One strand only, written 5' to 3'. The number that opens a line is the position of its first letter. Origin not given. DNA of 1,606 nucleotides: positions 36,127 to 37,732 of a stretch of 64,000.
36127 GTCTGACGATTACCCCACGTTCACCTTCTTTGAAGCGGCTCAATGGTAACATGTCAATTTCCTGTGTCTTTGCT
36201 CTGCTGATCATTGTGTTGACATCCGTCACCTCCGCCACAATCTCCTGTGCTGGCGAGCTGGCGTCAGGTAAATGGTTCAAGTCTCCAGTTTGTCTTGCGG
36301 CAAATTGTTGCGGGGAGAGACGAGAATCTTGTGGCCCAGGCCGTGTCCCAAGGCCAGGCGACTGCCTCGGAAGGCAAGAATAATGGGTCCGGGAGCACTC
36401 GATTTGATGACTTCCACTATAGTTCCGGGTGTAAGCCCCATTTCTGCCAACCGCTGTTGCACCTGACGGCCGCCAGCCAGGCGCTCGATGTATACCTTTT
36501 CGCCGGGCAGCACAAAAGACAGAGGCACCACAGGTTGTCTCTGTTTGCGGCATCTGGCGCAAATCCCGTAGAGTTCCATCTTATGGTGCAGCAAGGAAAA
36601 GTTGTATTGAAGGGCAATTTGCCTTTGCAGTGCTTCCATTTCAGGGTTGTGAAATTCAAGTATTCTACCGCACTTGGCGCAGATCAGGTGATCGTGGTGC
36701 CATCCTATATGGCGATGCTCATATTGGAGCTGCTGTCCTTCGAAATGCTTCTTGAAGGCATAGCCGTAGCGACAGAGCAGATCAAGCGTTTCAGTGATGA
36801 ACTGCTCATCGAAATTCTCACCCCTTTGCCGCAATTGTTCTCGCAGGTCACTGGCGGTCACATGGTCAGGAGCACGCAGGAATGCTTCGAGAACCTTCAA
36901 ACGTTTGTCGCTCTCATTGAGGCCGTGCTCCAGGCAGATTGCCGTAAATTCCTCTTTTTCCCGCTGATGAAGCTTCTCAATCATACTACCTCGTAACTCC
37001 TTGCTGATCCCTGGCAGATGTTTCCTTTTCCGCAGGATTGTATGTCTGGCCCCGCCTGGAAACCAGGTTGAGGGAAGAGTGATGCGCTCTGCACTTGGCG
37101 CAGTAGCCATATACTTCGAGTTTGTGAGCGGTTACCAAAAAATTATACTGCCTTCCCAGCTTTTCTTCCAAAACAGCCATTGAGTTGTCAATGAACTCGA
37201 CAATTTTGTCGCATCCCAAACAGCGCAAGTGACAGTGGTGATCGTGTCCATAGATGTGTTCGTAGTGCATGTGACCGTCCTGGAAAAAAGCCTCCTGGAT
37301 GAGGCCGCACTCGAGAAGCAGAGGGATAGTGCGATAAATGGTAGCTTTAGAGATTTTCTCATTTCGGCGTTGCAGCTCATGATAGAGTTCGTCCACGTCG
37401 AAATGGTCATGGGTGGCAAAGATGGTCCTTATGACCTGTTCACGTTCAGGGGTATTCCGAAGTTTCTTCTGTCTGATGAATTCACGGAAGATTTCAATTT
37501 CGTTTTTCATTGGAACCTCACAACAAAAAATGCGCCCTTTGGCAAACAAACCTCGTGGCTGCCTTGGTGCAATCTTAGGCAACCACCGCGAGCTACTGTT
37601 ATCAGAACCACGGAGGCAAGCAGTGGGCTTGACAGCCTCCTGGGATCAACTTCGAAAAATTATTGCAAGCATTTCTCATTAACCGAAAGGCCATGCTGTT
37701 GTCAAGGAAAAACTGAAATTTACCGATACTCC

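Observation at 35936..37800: feo locus with two tandem Fur paralogs, one fused to a FeoA/SH3-like domain (DtxR-like domain logic on a Fur scaffold)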

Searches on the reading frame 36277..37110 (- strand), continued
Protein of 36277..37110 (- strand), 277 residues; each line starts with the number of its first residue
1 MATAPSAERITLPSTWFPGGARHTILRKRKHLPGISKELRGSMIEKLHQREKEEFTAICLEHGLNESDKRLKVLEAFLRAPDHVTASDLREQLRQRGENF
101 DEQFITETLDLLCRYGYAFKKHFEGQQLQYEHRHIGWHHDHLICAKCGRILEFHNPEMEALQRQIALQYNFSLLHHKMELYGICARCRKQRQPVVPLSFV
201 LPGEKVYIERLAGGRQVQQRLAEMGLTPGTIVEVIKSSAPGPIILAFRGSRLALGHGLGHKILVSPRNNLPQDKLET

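Call 46: find_encoding_contigs(protein=P0230, flank=6000, max_places=3)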
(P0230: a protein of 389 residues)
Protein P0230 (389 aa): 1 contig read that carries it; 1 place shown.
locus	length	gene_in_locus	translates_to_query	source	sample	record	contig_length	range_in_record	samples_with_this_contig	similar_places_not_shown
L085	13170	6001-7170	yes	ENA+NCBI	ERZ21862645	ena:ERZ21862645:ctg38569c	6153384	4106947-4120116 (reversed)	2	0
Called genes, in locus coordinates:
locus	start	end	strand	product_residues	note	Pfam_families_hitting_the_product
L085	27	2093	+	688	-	PF04851:ResIII (faint), PF00270:DEAD (faint), PF06733:DEAD_2 (weak), PF13307:Helicase_C_2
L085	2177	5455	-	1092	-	PF04151:PPC (weak), PF07610:DUF1573 (weak), PF15780:ASH (weak), PF22073:Cep192_D4, PF22544:HYDIN_VesB_CFA65-like_Ig, PF24798:Ig-CFAP74_4th (faint), PF22544:HYDIN_VesB_CFA65-like_Ig (weak)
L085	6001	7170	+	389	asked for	PF01325:Fe_dep_repress, PF02742:Fe_dep_repr_C, PF01475:FUR, PF04023:FeoA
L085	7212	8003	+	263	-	-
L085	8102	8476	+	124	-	-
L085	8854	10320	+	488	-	PF00478:IMPDH, PF00571:CBS, PF01070:FMN_dh, PF03060:NMO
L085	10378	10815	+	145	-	-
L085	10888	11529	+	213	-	-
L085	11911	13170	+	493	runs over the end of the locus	-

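Call 48: find_related_loci(query=A1, collection=metagenome_contigs, flank=5000)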
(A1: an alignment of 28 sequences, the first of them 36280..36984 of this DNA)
Query A1 (235 aa) in metagenome_contigs; peptide patterns used: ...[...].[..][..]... (x = any residue, [..] = any of these).
600 stretches matched a pattern (row limit reached: there are more); 590 encode a relative of the query (tblastn E <= 1e-3); the best 80 are kept; 80 distinct loci.
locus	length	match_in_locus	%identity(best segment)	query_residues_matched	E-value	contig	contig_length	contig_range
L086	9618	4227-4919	71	1-231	8e-112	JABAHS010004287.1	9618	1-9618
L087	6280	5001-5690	71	2-231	5e-111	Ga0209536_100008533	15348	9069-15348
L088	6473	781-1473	69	1-231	1e-109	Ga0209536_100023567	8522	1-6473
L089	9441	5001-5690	70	2-231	7e-109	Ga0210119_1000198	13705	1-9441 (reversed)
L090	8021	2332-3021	70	2-231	1e-108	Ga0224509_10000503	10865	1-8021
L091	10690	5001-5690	69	2-231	1e-107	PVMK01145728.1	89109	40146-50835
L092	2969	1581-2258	68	2-227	1e-109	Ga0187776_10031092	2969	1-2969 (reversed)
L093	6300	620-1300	68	1-227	7e-107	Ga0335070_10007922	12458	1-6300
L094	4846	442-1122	67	1-227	3e-106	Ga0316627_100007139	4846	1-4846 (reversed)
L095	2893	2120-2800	67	1-227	4e-109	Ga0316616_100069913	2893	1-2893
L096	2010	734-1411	68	2-227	1e-111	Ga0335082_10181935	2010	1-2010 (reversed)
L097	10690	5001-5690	69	2-231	1e-105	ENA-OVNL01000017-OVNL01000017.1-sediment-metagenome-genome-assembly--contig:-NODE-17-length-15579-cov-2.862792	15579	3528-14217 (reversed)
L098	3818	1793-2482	68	2-227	4e-106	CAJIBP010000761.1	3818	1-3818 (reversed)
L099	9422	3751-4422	67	2-225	4e-101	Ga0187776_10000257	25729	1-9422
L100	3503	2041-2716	73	2-231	2e-87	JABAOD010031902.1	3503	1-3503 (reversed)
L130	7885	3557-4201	46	9-223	2e-65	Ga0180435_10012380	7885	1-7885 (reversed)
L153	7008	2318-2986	44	1-223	1e-64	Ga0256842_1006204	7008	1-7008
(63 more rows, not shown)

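Call 55: search_protein_families(library=pfam, proteins=[L153:400-1455:-, L153:1295-1756:+, L153:2988-3650:-, L153:4061-5104:-, L153:5109-7001:-, L130:1263-1871:+, L130:2426-3340:+, L130:4278-4952:-, L130:4967-5923:-, L130:6195-7757:-], max_evalue=0.001)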
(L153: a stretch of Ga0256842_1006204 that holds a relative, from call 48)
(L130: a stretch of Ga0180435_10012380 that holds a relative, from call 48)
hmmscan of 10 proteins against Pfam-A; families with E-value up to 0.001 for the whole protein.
L153:400-1455:- (351 aa): 1 family
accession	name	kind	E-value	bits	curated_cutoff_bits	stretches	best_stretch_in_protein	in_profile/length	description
PF04166.17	PdxA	-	6.8e-104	347.7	27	1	42-339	1-286/286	Pyridoxal phosphate biosynthetic protein PdxA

L153:1295-1756:+ (153 aa): 0 families

L153:2988-3650:- (220 aa): 2 families
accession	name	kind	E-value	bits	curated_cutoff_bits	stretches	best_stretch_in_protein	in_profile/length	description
PF01163.29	RIO1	-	1.7e-07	31.5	22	1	47-152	47-154/187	RIO domain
PF00069.31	Pkinase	-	2.8e-07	30.6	31.7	1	55-150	45-146/263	Protein kinase domain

L153:4061-5104:- (347 aa): 2 families
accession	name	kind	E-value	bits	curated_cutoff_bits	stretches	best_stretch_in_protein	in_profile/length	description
PF04055.27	Radical_SAM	-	2.4e-19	70.5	29.5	1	108-276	2-166/166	Radical SAM superfamily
PF21016.3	RlmN_N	-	1.4e-15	57.2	24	1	3-60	2-59/60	Ribosomal RNA large subunit methyltransferase N-terminal domain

L153:5109-7001:- (630 aa): 2 families
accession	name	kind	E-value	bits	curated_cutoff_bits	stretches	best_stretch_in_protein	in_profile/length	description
PF14890.11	Intein_splicing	-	4.7e-09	36.7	35.8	1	185-573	14-155/155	Intein splicing domain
PF00303.24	Thymidylat_synt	-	1.3e-05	24.9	24.3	1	570-623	165-218/266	Thymidylate synthase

L130:1263-1871:+ (202 aa): 0 families

L130:2426-3340:+ (304 aa): 2 families
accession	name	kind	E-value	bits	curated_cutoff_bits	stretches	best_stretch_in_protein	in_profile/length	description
PF00753.33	Lactamase_B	-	1.7e-20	74.2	22.7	1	22-197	9-186/196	Metallo-beta-lactamase superfamily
PF12706.13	Lactamase_B_2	-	5.6e-07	29.8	27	1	48-93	24-70/200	Beta-lactamase superfamily domain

L130:4278-4952:- (224 aa): 2 families
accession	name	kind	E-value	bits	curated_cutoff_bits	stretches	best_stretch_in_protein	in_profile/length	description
PF00069.31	Pkinase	-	6.6e-06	26.2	31.7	1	84-153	72-145/263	Protein kinase domain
PF01163.29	RIO1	-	7.8e-05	22.8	22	1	87-156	83-154/187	RIO domain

L130:4967-5923:- (318 aa): 1 family
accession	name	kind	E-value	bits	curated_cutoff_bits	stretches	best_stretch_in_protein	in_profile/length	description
PF10095.14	DUF2333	-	6.5e-46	157.3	22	1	51-300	57-312/330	Uncharacterized protein conserved in bacteria (DUF2333)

L130:6195-7757:- (520 aa): 3 families
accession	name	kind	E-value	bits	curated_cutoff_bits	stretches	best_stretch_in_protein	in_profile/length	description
PF14574.11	RACo_C_ter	-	2.8e-95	318.8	27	1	258-516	3-261/261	C-terminal domain of RACo the ASKHA domain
PF17651.6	Raco_middle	-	3.7e-56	189.7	26.8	1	93-252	1-161/163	RACo middle region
PF17650.6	RACo_linker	-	4.4e-12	46.1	26.2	1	9-88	10-84/86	RACo linker region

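Call 60: fold_search(model_id=the predicted structure, library=pdb)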
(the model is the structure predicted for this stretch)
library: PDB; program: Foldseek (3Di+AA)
matches with E <= 10: 1506; with E <= 0.001: 109
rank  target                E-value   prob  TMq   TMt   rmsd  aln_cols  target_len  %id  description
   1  2xig_B                1.2e-10  1.00  0.47  0.68   4.0       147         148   25  The structure of the Helicobacter pylori ferric uptake regulator Fur reveals three functional metal binding sites (released 2011-01-19)
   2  6d57_A                2.7e-10  1.00  0.35  0.54  16.2       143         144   31  Campylobacter jejuni ferric uptake regulator S1 metalated (released 2018-05-23)
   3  2xig_C                6.3e-10  1.00  0.47  0.68   4.2       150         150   25  The structure of the Helicobacter pylori ferric uptake regulator Fur reveals three functional metal binding sites (released 2011-01-19)
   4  4rb2_D                6.7e-10  1.00  0.37  0.61   5.4       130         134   28  Crystal structure of Magnetospirillum gryphiswaldense MSR-1 SeMet-Fur-Mn2+-feoAB1 operator (released 2015-07-15)
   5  2fe3_B                9.0e-10  1.00  0.33  0.50  17.2       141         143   25  The crystal structure of bacillus subtilis PerR-Zn reveals a novel Zn(Cys)4 Structural redox switch (released 2006-12-19)
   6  2xig_A                9.6e-10  1.00  0.45  0.66   4.2       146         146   25  The structure of the Helicobacter pylori ferric uptake regulator Fur reveals three functional metal binding sites (released 2011-01-19)
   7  4ets_B                1.0e-09  1.00  0.28  0.42  16.7       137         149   31  Crystal structure of Campylobacter jejuni ferric uptake regulator (released 2012-06-20)
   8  2fe3_A                1.3e-09  1.00  0.33  0.51  17.1       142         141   25  The crystal structure of bacillus subtilis PerR-Zn reveals a novel Zn(Cys)4 Structural redox switch (released 2006-12-19)
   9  2w57_A                1.6e-09  1.00  0.34  0.55   4.5       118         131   35  Crystal structure of the Vibrio cholerae ferric uptake regulator (Fur) reveals structural rearrangement of the DNA-bin (released 2009-01-20)
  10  5nbc_B                2.5e-09  1.00  0.39  0.63   4.5       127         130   29  Structure of Prokaryotic Transcription Factors (released 2018-05-16)
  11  5nhk_B                3.8e-09  1.00  0.38  0.59   4.3       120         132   29  Structure of Ferric uptake regulator from francisella tularensis with Iron (released 2018-05-16)
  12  4rb2_C                4.5e-09  1.00  0.36  0.58   5.1       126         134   29  Crystal structure of Magnetospirillum gryphiswaldense MSR-1 SeMet-Fur-Mn2+-feoAB1 operator (released 2015-07-15)
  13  4rb3_C                5.1e-09  1.00  0.37  0.59   5.1       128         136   28  Crystal structure of Magnetospirillum gryphiswaldense MSR-1 Fur-Mn2+-feoAB1 operator (released 2015-07-15)
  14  4rb1_B                5.8e-09  1.00  0.40  0.63   4.5       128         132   28  Crystal structure of Magnetospirillum gryphiswaldense MSR-1 Fur-Mn2+-E. coli Fur box (released 2015-07-15)
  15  2o03                  6.1e-09  1.00  0.32  0.53   7.9       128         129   29  Crystal structure of FurB from M. tuberculosis- a Zinc uptake regulator (released 2007-02-13)
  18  8j6w                  7.8e-09  1.00  0.47  0.72   3.6       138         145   36  Full length crystal structure of Escherichia coli Fur (released 2024-05-01)
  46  3e19_A                1.0e-07  1.00  0.29  0.88   1.0        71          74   44  Crystal Structure of Iron Uptake Regulatory Protein (FeoA) Solved by Sulfur SAD in a Monoclinic Space Group (released 2008-12-16)
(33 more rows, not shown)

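Call 71: list_cluster_members(proteins=[P0001, P0079, P0098, P0122, P0125, P0128, P0180, P0230, P0213, P0121])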
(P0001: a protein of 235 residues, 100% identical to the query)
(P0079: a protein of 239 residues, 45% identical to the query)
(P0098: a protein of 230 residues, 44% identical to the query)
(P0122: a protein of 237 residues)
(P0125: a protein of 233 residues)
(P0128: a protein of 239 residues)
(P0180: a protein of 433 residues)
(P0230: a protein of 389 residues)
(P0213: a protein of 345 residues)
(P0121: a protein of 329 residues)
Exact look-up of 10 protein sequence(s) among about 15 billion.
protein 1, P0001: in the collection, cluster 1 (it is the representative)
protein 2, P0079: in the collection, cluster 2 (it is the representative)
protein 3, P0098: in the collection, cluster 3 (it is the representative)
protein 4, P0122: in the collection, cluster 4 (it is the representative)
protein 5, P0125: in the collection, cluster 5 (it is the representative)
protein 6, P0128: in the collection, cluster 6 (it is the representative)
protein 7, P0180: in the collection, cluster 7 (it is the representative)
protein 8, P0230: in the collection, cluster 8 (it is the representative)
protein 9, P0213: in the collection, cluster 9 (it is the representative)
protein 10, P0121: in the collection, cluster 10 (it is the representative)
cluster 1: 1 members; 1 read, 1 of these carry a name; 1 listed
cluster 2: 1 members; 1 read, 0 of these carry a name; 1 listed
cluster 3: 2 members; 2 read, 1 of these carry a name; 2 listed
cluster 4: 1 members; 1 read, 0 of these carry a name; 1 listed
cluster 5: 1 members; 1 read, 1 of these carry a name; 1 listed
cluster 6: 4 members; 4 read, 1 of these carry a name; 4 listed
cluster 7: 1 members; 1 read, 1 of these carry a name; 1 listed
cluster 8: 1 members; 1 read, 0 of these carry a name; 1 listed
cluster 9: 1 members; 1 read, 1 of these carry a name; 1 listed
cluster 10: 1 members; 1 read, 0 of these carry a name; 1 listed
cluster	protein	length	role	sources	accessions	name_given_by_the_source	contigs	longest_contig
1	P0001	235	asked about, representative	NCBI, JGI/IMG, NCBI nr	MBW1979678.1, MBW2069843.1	MAG: transcriptional repressor [Deltaproteobacteria bacterium] | transcriptional repressor [Deltaproteobacteria bacterium]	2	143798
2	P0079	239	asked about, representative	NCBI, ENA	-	-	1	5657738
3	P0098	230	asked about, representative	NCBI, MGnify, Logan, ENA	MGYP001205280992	CR=1 FL=1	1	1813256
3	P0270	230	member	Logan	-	-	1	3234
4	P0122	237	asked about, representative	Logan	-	-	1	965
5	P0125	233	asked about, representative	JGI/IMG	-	Fur family ferric uptake transcriptional regulator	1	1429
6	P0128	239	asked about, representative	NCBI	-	-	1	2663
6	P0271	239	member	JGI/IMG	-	Fur family transcriptional regulator, ferric uptake regulator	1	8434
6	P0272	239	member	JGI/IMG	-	-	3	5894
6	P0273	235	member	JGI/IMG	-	-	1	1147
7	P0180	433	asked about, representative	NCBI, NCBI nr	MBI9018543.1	MAG: transcriptional repressor [Phycisphaerae bacterium] | transcriptional repressor [Phycisphaerae bacterium]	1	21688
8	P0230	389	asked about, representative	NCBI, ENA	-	-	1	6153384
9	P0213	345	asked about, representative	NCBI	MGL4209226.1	MAG: transcriptional repressor [Candidatus Adiutrix sp.]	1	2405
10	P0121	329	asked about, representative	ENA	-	-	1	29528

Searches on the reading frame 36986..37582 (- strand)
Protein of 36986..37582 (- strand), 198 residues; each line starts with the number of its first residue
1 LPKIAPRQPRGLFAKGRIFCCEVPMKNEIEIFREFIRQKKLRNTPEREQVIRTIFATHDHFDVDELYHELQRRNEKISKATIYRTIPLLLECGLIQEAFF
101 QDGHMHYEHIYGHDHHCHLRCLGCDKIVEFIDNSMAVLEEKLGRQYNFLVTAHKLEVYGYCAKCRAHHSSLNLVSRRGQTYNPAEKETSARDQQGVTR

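Call 3: search_protein_families(library=pfam, proteins=[window:36986-37582:-], max_evalue=0.01)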
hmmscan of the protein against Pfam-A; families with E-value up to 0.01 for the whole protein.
window:36986-37582:- (198 aa): 2 families
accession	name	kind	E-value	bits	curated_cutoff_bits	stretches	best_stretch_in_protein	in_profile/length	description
PF01475.25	FUR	-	1.7e-27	96.4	23.1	1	39-158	2-121/121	Ferric uptake regulator family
PF13565.12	HTH_32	-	0.0021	19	33.7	1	42-85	28-72/73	Homeodomain-like domain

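Call 24: search_protein_families(library=ncbifam, proteins=[window:36989-37510:-], max_evalue=0.01)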
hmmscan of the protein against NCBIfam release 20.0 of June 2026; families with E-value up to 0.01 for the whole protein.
window:36989-37510:- (174 aa): 11 families
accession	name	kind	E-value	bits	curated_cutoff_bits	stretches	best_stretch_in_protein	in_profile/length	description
NF051892.1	TransRegFurBacil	equivalog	1.3e-24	87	220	1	1-144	1-147/149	ferric iron uptake transcriptional regulator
NF052545.1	TransRegPerRClab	equivalog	7.8e-22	77.8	180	1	10-142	6-136/138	transcriptional regulator PerR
NF051891.1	TransRegFurHelico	equivalog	7.8e-20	71.3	200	1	5-142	11-147/148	ferric iron uptake transcriptional regulator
NF006999.0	PRK09462.1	equivalog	7e-18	64.6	146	1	33-144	30-140/148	ferric iron uptake transcriptional regulator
NF047406.1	TransRegPerRTherm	equivalog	1.7e-11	44.5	200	1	18-144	5-129/130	manganese-dependent transcriptional regulator PerR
NF045677.1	FeRespRegIrr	equivalog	4.2e-09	36.6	170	1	10-105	2-96/127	Fur family transcriptional regulator Irr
NF008646.0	PRK11639.1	equivalog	5.3e-09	36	167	1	11-143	16-149/171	zinc uptake transcriptional repressor Zur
NF045678.1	TransRegIrrA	equivalog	5.6e-09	36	150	1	7-94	8-94/138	iron response transcriptional regulator IrrA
NF047462.1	FUR_perox_PerRA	exception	1.1e-07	32.5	200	1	1-93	1-93/142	peroxide-responsive transcriptional repressor PerRA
NF047461.1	FUR_perox_PerRB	exception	4.6e-05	23.4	250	1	17-123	26-130/143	peroxide-responsive transcriptional repressor PerRB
NF053606.1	Sta1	subfamily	0.0012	18.9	80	1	25-74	23-67/100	Sta1 family transcriptional regulator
